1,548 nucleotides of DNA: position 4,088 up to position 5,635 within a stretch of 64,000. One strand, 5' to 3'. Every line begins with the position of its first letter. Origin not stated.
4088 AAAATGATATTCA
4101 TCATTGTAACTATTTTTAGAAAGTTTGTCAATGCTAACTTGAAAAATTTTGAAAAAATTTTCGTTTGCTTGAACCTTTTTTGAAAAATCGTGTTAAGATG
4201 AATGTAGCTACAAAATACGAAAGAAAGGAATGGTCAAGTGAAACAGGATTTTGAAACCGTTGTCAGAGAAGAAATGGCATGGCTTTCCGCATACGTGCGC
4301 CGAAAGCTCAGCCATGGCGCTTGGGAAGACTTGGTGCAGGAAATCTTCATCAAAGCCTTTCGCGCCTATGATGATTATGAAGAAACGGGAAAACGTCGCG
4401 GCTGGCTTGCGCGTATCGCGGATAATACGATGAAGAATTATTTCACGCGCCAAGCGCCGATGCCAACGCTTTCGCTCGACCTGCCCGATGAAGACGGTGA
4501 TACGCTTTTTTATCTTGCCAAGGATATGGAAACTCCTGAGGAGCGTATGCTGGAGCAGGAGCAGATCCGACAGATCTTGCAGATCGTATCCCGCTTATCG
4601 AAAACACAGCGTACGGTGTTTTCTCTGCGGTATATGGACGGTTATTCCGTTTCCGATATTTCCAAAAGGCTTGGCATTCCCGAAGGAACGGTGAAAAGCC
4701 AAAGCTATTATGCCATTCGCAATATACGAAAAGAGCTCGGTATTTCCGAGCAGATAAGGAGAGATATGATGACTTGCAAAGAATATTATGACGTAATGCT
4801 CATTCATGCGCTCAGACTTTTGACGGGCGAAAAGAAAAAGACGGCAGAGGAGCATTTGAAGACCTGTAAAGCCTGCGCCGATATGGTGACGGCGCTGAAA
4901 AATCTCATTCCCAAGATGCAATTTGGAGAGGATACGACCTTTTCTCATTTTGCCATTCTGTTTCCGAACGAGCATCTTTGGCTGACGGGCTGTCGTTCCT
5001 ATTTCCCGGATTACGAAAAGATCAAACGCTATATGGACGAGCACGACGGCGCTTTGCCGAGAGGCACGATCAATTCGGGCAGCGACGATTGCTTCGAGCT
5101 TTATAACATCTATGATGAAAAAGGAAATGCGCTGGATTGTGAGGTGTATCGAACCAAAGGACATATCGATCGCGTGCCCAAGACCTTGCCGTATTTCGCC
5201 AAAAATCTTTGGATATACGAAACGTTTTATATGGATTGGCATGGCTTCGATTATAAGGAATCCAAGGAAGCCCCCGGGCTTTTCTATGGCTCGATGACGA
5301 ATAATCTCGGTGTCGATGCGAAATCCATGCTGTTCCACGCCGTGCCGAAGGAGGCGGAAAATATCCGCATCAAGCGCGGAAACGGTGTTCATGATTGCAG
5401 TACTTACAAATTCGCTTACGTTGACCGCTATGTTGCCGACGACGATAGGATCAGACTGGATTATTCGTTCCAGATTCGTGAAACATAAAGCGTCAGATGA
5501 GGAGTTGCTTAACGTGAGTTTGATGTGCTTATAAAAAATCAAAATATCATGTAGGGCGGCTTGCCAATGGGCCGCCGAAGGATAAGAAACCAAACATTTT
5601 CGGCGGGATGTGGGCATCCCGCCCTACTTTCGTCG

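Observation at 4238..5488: ECF sigma factor and zf-HC2 anti-sigma domain in one reading frame, with a retained internal RBS and ATG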

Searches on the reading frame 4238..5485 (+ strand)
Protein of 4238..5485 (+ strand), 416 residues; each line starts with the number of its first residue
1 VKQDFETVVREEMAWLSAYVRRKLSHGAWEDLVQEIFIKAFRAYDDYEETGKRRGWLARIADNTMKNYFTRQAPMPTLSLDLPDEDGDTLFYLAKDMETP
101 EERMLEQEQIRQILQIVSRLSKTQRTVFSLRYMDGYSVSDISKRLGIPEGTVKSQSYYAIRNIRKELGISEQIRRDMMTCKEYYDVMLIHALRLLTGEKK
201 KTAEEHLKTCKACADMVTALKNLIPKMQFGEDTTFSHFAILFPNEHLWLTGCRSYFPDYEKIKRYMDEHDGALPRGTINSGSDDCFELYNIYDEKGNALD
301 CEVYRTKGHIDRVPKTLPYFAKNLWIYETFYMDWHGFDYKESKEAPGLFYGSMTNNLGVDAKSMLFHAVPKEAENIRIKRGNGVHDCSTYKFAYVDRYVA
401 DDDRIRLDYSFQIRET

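Call 7: search_protein_families(library=pfam, proteins=[window:4238-5485:+], max_evalue=1)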
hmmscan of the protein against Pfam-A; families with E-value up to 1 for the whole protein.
window:4238-5485:+ (416 aa): 11 families
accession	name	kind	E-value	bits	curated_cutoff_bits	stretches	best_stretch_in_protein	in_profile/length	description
PF08281.18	Sigma70_r4_2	-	1.2e-13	50.9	25.7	1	111-155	2-46/54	Sigma-70, region 4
PF04542.20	Sigma70_r2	-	2.9e-12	46.7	24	1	9-73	2-69/71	Sigma-70 region 2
PF04545.22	Sigma70_r4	-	1.9e-10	40.5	24.1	1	118-165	3-50/50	Sigma-70, region 4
PF07638.17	Sigma70_ECF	-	0.00052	20.4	21.1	1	109-159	125-175/185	ECF sigma factor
PF00196.25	GerE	-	0.0012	18.8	23.5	1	119-154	2-36/57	Bacterial regulatory proteins, luxR family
PF13384.12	HTH_23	-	0.0017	18.5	24.6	1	124-153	6-35/50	Homeodomain-like domain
PF13490.11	zf-HC2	-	0.0041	17.6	22.2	1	192-214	13-35/35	Putative zinc-finger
PF13518.12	HTH_28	-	0.033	14.7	25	1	130-153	7-30/52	Helix-turn-helix domain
PF19610.4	DUF6115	-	0.17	12.7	27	1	99-153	73-128/134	Family of unknown function (DUF6115)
PF07438.16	DUF1514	-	0.18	12.1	25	1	114-147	14-47/62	Protein of unknown function (DUF1514)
PF22943.2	HTH_68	-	0.25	11.5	27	0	125-153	8-35/45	Putative helix-turn-helix domain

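Call 8: search_protein_families(library=ncbifam, proteins=[window:4238-5485:+], max_evalue=1)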
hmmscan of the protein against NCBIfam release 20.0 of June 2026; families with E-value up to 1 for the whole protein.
window:4238-5485:+ (416 aa): 109 families (the best 25 are shown)
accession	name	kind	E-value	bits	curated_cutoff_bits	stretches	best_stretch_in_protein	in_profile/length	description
TIGR02937.1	sigma70-ECF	superfamily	5.3e-24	84.7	42.9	1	23-167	20-165/165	sigma-70 family RNA polymerase sigma factor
NF009166.1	PRK12513.1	equivalog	2.3e-21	76.4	206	1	5-168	24-187/193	RNA polymerase sigma factor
TIGR02939.1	RpoE_Sigma70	equivalog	2.5e-21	76.6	236.15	1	2-167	19-186/190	RNA polymerase sigma factor RpoE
TIGR02952.1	Sig70_famx2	equivalog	1.3e-20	74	206.45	1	29-166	38-169/170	ECF subfamily RNA polymerase sigma factor, BldN family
NF007223.0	PRK09641.1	equivalog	4.3e-20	72.3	209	1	29-167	45-184/187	RNA polymerase sigma factor SigW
TIGR02985.1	Sig70_bacteroi1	subfamily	1.8e-19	70.5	126.4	1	4-167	2-162/162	RNA polymerase sigma-70 factor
NF007216.0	PRK09638.1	equivalog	1.2e-18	67.5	194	1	5-169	20-176/180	RNA polymerase sigma factor SigY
NF008888.0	PRK11922.1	equivalog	2.4e-18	66.6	204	1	30-168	58-197/231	RNA polymerase sigma factor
NF007227.0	PRK09645.1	subfamily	4.8e-18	65.7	202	1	27-167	38-170/177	sigma-70 family RNA polymerase sigma factor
NF007220.0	PRK09639.1-5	equivalog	1.5e-17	63.9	260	1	28-168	29-165/181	RNA polymerase sigma factor SigX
NF006930.0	PRK09415.1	subfamily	2.5e-17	63.3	198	1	28-165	42-173/179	RNA polymerase factor sigma C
TIGR02983.1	SigE-fam_strep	subfamily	3.2e-17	62.9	141.55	1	3-168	6-159/162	SigE family RNA polymerase sigma factor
TIGR02948.1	SigW_bacill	equivalog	3.4e-17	63.1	243.1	1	28-167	45-184/187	RNA polymerase sigma factor SigW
NF008891.0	PRK11924.1-5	subfamily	2.2e-16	60.5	259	1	18-165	20-160/171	RNA polymerase sigma factor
TIGR02984.1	Sig-70_plancto1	subfamily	5.1e-16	58.8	183.75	1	16-166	28-187/189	RNA polymerase sigma-70 factor, Planctomycetaceae-specific subfamily 1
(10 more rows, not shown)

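Call 9: find_homologous_proteins(query=window:4238-5485:+, max_evalue=0.001)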
Query window:4238-5485:+ (416 aa): 35 proteins with E <= 0.001 among 2737 candidates.
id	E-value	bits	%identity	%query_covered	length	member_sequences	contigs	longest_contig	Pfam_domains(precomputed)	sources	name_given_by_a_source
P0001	3.8e-281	950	98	100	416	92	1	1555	PF04545.23,PF04542.21,PF08281.19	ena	-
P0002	1.0e-159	550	84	70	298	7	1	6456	PF04545.23,PF04542.21,PF08281.19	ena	-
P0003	6.9e-108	379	67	57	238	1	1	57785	-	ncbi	-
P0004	1.2e-101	359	42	99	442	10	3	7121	PF13490.12,PF04545.23,PF04542.21,PF08281.19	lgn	-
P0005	1.3e-101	359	43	99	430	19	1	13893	PF04545.23,PF04542.21,PF08281.19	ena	-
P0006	4.2e-97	344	41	99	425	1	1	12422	PF13490.12,PF07638.18,PF04545.23,PF04542.21,PF08281.19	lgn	-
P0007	6.5e-97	343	42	99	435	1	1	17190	PF13490.12,PF04545.23,PF04542.21,PF08281.19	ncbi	-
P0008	5.2e-92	327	40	99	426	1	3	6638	PF13490.12,PF07638.18,PF04545.23,PF04542.21,PF08281.19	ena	-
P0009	5.5e-92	327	40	99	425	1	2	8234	PF13490.12,PF07638.18,PF04545.23,PF04542.21,PF08281.19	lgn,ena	-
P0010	9.1e-92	326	40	99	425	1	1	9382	PF07638.18,PF04545.23,PF04542.21,PF08281.19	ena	-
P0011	3.3e-91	324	40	99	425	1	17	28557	PF13490.12,PF07638.18,PF04545.23,PF04542.21,PF08281.19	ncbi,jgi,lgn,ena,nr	ncbi:MAG: sigma-70 family RNA polymerase sigma factor [Ruminococcaceae bacterium]|nr:sigma-70 family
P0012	1.7e-90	322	40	99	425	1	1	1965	PF13490.12,PF07638.18,PF04545.23,PF04542.21,PF08281.19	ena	-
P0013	2.1e-90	322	41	99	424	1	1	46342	PF04545.23,PF04542.21,PF08281.19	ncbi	-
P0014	2.4e-90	322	40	99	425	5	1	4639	PF13490.12,PF07638.18,PF04545.23,PF04542.21,PF08281.19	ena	-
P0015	3.3e-90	321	42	91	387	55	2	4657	PF13490.12,PF04545.23,PF08281.19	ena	-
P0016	7.2e-90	320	39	99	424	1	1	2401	PF04545.23,PF04542.21,PF08281.19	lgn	-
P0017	8.5e-90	320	42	91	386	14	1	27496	PF04545.23,PF04542.21,PF08281.19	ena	-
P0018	1.9e-89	319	40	99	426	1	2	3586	PF13490.12,PF07638.18,PF04545.23,PF04542.21,PF08281.19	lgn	-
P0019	2.1e-88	315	41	99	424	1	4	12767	PF04545.23,PF04542.21,PF08281.19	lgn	-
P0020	1.9e-87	312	40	99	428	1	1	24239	PF07638.18,PF04545.23,PF04542.21,PF08281.19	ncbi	-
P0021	4.1e-87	311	39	99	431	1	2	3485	PF04545.23,PF04542.21,PF08281.19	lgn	-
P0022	2.6e-85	305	39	99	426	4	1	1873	PF07638.18,PF04545.23,PF04542.21,PF08281.19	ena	-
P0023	1.8e-83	299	38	99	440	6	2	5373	PF13490.12,PF07638.18,PF04545.23,PF04542.21,PF08281.19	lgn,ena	-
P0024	6.5e-82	294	37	99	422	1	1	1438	PF13490.12,PF07638.18,PF04545.23,PF04542.21,PF08281.19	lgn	-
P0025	2.1e-79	286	38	99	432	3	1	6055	PF13490.12,PF04545.23,PF04542.21,PF08281.19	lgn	-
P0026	1.9e-77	279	39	99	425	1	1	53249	PF13490.12,PF04545.23,PF04542.21,PF08281.19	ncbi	-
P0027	2.2e-72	262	35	99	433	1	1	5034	PF13490.12,PF04545.23,PF04542.21,PF08281.19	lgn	-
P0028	3.1e-61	226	33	98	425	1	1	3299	PF04545.23,PF04542.21,PF08281.19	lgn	-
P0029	4.4e-55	205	98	23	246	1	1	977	PF12833.14,PF04542.21,PF00165.30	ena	-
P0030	1.3e-52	197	30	99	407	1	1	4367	PF13490.12,PF04545.23,PF04542.21,PF08281.19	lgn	-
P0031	1.8e-52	197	31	99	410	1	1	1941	PF13490.12,PF04545.23,PF04542.21,PF08281.19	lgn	-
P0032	1.1e-49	188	30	99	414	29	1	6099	PF13490.12,PF04545.23,PF04542.21,PF08281.19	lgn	-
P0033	5.3e-7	47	26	51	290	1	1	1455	PF04545.23,PF04542.21,PF08281.19,PF22029.3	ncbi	-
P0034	6.7e-6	43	31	33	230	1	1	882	PF04542.21,PF08281.19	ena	-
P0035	2.4e-5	42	31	33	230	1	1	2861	PF04542.21,PF08281.19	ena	-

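Call 12: find_encoding_contigs(protein=P0003, flank=6000, max_places=4)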
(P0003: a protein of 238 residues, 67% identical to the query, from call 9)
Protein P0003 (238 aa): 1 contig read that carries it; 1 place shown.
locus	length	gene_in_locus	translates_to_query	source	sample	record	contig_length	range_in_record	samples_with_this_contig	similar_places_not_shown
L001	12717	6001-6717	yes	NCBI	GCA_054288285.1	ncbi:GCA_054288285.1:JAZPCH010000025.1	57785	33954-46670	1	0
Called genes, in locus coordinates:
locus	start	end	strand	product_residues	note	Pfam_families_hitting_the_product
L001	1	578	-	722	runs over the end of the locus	PF01055:Glyco_hydro_31_2nd, PF21365:Glyco_hydro_31_3rd, PF17137:DUF5110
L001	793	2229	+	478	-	PF01554:MatE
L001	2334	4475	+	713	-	PF01751:Toprim (weak), PF01131:Topoisom_bac, PF13342:Toprim_Crpt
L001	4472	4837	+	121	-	PF00719:Pyrophosphatase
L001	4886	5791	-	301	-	PF11449:ArsP_2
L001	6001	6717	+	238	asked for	-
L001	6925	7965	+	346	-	PF01381:HTH_3, PF12844:HTH_19, PF13560:HTH_31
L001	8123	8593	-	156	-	PF22811:Zn_ribbon_NrdR, PF03477:ATP-cone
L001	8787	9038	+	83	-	-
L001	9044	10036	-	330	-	PF01207:Dus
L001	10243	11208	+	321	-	-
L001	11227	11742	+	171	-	PF02075:RuvC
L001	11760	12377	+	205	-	PF01330:RuvA_N, PF14520:HHH_5, PF07499:RuvA_C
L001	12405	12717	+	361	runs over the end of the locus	PF05496:RuvB_N, PF05673:DUF815 (faint), PF06068:TIP49 (faint), PF01078:Mg_chelatase (faint), PF07728:AAA_5, PF00004:AAA, PF17864:AAA_lid_4, PF05491:WHD_RuvB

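Call 18: find_related_loci(query=A1, collection=genome_contigs, flank=3000)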
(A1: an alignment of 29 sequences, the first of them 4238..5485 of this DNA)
Query A1 (416 aa) in genome_contigs; peptide patterns used: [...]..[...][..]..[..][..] (x = any residue, [..] = any of these).
600 stretches matched a pattern (row limit reached: there are more); 436 encode a relative of the query (tblastn E <= 1e-3); the best 80 are kept; 80 distinct loci.
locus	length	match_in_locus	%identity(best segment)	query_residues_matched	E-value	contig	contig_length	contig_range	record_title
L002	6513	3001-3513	32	5-166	2e-17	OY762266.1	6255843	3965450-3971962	MAG: Candidatus Poribacteria bacterium isolate f15cbddf-0c87-47e8-aab1-4ca568006f86 genome assembly, chromosome: 1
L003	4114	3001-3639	30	28-224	2e-15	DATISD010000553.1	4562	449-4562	MAG TPA_asm: Pyrinomonadaceae bacterium isolate SMAG_U15920 k141_150389, whole genome shotgun sequence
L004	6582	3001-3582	26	30-222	2e-14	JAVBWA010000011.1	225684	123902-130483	MAG: Syntrophomonas sp. isolate ZNE14_Bin50 all_Scaff003601, whole genome shotgun sequence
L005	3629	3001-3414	30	30-167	2e-14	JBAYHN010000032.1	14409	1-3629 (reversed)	MAG: Candidatus Gracilibacteria bacterium isolate SO_2016_GW1_150 scaffold07278_OW334_2016, whole genome shotgun sequenc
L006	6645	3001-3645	25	28-231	3e-14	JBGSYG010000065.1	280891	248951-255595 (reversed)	MAG: Pyrinomonadaceae bacterium isolate JTS-RE85 k141_6751770, whole genome shotgun sequence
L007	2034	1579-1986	36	30-159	4e-14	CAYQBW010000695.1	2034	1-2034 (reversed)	MAG TPA_asm: uncultured Planctomycetia bacterium isolate binchicken_co188_373 genome assembly, contig: NODE_78455_length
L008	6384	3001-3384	31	26-155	9e-14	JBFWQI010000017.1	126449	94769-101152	MAG: Blastocatellales bacterium isolate CA_2019_TPBF_18 NODE_1335_length_126449_cov_9.086707_TPBF, whole genome shotgun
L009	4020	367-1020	28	5-213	9e-14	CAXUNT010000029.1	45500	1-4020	MAG TPA_asm: uncultured Armatimonadales bacterium isolate public_SRR14722125_metawrap_bin.1 genome assembly, contig: pub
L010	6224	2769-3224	27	22-178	1e-13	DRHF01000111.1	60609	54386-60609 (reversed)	MAG TPA_asm: Desulfobacterales bacterium isolate HyVt-363 HyVt-363_k145_284612, whole genome shotgun sequence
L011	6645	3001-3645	27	28-224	2e-13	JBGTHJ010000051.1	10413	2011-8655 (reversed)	MAG: Pyrinomonadaceae bacterium isolate JTS-RE236 k141_9434136, whole genome shotgun sequence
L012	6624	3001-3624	28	30-224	3e-13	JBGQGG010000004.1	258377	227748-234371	MAG: Pyrinomonadaceae bacterium isolate OBJ2_061818_090_33 k141_111232_length_258377_cov_33.1532, whole genome shotgun s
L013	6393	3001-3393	35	30-167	3e-13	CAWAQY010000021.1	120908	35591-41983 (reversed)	MAG: uncultured Chloroflexia bacterium isolate MFD02809.bin.2.211 genome assembly, contig: contig_223949, whole genome s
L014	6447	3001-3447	34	3-155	4e-13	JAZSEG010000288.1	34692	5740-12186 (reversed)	MAG: Oscillospiraceae bacterium isolate T1900044591_TS20190057.MAGScoT_cleanbin_000024 SGB_635_k141_874540, whole genome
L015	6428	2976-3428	30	13-167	5e-13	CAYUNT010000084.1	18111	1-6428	MAG TPA_asm: uncultured Candidatus Sumerlaeota bacterium isolate SRP167436_co1_195 genome assembly, contig: NODE_4900_le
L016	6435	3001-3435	27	30-177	5e-13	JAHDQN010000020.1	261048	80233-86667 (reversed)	MAG: Deltaproteobacteria bacterium isolate SM3-B3m k141_11754, whole genome shotgun sequence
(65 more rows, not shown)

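Call 20: find_encoding_contigs(protein=P0026, flank=4000, max_places=2)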
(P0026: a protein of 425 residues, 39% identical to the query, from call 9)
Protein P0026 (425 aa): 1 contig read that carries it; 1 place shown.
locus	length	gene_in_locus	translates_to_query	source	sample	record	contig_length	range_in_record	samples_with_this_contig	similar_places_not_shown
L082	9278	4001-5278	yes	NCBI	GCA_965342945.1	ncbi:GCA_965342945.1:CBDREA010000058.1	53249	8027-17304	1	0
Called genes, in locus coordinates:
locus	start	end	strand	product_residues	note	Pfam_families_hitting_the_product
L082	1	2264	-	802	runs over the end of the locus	PF00270:DEAD, PF04851:ResIII, PF22590:Cas3-like_C_2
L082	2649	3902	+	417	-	PF04389:Peptidase_M28, PF01546:Peptidase_M20 (faint)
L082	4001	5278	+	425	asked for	PF04542:Sigma70_r2, PF08281:Sigma70_r4_2, PF04545:Sigma70_r4, PF13490:zf-HC2 (weak)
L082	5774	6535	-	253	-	PF01261:AP_endonuc_2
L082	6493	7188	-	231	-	PF02463:SMC_N (weak), PF00005:ABC_tran, PF13304:AAA_21 (faint)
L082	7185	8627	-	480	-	-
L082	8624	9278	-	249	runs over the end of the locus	PF02311:AraC_binding (weak), PF07883:Cupin_2 (weak), PF00165:HTH_AraC (faint), PF12833:HTH_18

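Call 21: find_encoding_contigs(protein=P0013, flank=4000, max_places=2)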
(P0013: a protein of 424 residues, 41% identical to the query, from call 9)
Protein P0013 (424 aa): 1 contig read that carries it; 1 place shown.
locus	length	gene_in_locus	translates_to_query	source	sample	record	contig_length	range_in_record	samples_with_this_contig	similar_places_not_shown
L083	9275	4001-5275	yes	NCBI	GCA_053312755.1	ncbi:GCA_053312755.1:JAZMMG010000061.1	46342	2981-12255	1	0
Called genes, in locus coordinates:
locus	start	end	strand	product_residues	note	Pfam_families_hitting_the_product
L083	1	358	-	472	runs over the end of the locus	PF12838:Fer4_7, PF00037:Fer4, PF12837:Fer4_6 (weak), PF13237:Fer4_10 (weak), PF12838:Fer4_7 (weak), PF25160:LdpA_Fe-S-bd (weak), PF00037:Fer4, PF02906:Fe_hyd_lg_C, +7 more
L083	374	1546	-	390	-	PF07228:SpoIIE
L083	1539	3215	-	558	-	PF00037:Fer4 (faint), PF12838:Fer4_7 (weak), PF13237:Fer4_10 (weak), PF14697:Fer4_21 (weak), PF02906:Fe_hyd_lg_C, PF04060:FeS, PF00989:PAS (weak)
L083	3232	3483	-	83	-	PF01257:2Fe-2S_thioredx (weak)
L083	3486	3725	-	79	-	PF01257:2Fe-2S_thioredx (weak)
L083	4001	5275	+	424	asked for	PF04542:Sigma70_r2, PF04545:Sigma70_r4, PF08281:Sigma70_r4_2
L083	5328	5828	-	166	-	-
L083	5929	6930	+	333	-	PF00246:Peptidase_M14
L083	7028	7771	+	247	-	PF10947:DUF2628 (weak)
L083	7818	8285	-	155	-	PF06908:YpsA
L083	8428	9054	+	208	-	PF00117:GATase, PF01174:SNO (faint), PF07685:GATase_3 (weak)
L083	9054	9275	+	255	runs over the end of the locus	PF00977:His_biosynth, PF01207:Dus (faint), PF02581:TMP-TENI (faint), PF03060:NMO (weak)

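Call 22: find_encoding_contigs(protein=P0011, flank=4000, max_places=2)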
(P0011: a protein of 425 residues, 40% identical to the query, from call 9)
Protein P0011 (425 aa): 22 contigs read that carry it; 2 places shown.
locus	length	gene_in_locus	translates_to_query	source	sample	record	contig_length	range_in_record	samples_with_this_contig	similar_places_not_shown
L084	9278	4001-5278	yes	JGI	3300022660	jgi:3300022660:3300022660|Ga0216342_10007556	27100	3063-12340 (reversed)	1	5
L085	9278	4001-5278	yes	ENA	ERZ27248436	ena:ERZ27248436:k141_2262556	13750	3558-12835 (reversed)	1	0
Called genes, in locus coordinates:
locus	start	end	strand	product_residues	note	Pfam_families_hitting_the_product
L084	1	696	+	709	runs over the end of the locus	PF00004:AAA, PF17862:AAA_lid_3, PF01434:Peptidase_M41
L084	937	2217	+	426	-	PF01595:CNNM, PF00571:CBS (weak), PF03471:CorC_HlyC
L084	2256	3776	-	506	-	-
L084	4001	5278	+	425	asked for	PF04542:Sigma70_r2, PF07638:Sigma70_ECF (weak), PF04545:Sigma70_r4, PF08281:Sigma70_r4_2, PF13490:zf-HC2 (weak)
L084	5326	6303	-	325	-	PF00682:HMGL-like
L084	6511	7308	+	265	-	PF01381:HTH_3, PF13560:HTH_31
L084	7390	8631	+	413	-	-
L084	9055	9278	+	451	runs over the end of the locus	PF01554:MatE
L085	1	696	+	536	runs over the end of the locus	?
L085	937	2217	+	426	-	PF01595:CNNM, PF00571:CBS (weak), PF03471:CorC_HlyC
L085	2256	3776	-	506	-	-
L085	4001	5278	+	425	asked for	PF04542:Sigma70_r2, PF07638:Sigma70_ECF (weak), PF04545:Sigma70_r4, PF08281:Sigma70_r4_2, PF13490:zf-HC2 (weak)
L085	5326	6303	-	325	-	PF00682:HMGL-like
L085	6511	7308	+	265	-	PF01381:HTH_3, PF13560:HTH_31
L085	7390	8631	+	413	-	-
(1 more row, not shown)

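Call 23: find_encoding_contigs(protein=P0007, flank=4000, max_places=2)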
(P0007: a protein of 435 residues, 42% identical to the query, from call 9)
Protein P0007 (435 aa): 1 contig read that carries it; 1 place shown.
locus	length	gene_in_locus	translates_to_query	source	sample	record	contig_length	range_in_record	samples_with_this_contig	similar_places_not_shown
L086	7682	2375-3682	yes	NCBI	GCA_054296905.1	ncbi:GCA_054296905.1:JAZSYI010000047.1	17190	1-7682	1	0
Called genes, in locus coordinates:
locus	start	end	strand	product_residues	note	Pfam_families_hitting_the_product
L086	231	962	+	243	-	PF23023:Anti-Pycsar_Apyc1, PF00753:Lactamase_B, PF12706:Lactamase_B_2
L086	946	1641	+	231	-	PF23023:Anti-Pycsar_Apyc1 (weak), PF00753:Lactamase_B (weak), PF13483:Lactamase_B_3 (weak), PF12706:Lactamase_B_2 (faint)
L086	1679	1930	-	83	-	PF12844:HTH_19 (weak), PF13443:HTH_26, PF01381:HTH_3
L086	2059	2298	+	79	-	-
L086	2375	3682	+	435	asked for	PF04542:Sigma70_r2, PF13490:zf-HC2 (faint), PF08281:Sigma70_r4_2, PF04545:Sigma70_r4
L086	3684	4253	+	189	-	-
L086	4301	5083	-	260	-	PF13641:Glyco_tranf_2_3, PF00535:Glycos_transf_2, PF10111:Glyco_tranf_2_2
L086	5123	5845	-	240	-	PF02397:Bac_transf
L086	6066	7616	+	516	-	PF01841:Transglut_core, PF18998:Flg_new_2, PF00395:SLH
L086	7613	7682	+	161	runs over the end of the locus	PF04892:VanZ-LLP1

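Call 24: find_encoding_contigs(protein=P0020, flank=4000, max_places=2)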
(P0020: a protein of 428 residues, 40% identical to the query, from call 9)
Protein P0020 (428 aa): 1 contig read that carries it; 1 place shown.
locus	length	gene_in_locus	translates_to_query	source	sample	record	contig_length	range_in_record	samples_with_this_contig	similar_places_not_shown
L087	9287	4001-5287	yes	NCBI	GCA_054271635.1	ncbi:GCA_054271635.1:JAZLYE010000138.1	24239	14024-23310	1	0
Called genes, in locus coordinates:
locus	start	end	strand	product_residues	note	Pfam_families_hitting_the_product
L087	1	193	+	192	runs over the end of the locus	PF00156:Pribosyltran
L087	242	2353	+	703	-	PF06480:FtsH_ext (faint), PF00004:AAA, PF17862:AAA_lid_3, PF01434:Peptidase_M41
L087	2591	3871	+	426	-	PF01595:CNNM, PF00571:CBS, PF03471:CorC_HlyC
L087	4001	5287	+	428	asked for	PF04542:Sigma70_r2, PF07638:Sigma70_ECF (faint), PF04545:Sigma70_r4, PF08281:Sigma70_r4_2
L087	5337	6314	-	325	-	PF00682:HMGL-like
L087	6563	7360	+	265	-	PF01381:HTH_3, PF13560:HTH_31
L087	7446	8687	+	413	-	-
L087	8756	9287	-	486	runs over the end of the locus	?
